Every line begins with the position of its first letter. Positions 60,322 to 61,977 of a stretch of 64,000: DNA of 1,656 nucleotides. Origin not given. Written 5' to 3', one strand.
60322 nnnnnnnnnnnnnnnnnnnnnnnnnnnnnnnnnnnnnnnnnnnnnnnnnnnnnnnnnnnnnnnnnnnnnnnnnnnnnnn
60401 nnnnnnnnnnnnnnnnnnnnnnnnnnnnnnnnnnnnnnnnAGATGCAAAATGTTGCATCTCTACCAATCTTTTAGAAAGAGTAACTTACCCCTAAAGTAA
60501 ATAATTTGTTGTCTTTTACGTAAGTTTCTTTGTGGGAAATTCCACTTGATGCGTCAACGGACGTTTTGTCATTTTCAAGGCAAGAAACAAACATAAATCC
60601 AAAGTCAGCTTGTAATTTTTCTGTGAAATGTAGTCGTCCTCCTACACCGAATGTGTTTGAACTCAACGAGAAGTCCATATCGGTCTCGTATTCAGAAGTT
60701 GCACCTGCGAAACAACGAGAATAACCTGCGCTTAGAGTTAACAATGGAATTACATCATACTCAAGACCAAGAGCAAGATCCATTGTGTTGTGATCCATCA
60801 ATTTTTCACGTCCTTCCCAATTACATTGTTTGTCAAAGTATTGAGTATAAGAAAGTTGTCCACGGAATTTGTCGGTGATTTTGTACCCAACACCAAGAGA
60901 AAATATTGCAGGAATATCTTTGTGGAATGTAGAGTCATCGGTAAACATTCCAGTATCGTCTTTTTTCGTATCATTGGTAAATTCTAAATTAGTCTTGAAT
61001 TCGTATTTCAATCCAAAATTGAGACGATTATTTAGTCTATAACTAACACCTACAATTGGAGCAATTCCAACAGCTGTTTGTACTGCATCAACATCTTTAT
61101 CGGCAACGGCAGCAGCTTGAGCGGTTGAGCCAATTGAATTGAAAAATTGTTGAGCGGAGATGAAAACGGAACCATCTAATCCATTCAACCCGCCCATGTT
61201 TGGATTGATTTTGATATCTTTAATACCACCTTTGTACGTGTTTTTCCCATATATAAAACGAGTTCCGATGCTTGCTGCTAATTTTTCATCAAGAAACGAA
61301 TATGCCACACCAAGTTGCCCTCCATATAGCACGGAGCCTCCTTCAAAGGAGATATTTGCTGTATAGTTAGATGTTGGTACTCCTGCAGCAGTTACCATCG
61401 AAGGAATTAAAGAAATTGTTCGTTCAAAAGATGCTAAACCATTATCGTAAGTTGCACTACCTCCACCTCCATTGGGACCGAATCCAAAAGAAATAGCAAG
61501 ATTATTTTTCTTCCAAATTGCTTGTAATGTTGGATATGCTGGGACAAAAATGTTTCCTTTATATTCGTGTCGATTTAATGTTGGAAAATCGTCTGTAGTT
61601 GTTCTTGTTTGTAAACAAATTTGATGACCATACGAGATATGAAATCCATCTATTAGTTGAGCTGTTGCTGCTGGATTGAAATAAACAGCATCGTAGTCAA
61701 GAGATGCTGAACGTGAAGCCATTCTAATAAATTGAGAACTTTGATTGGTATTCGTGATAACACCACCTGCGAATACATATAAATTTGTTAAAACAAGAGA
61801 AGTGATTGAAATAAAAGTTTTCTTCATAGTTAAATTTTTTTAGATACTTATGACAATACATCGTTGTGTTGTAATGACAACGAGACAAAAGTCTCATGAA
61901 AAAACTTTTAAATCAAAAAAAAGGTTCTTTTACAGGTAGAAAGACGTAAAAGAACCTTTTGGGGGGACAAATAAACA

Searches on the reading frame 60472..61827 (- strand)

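Call 66: search_protein_families(library=ncbifam, proteins=[window:60472-61827:-], max_evalue=0.001)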
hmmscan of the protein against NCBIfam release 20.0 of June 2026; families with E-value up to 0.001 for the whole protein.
window:60472-61827:- (451 aa): 1 family
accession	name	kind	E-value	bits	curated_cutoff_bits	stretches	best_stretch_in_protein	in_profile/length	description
NF033908.1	AcfA_fam_omp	subfamily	0.00077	18.9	100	0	306-334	53-80/217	AcfA family outer membrane beta-barrel protein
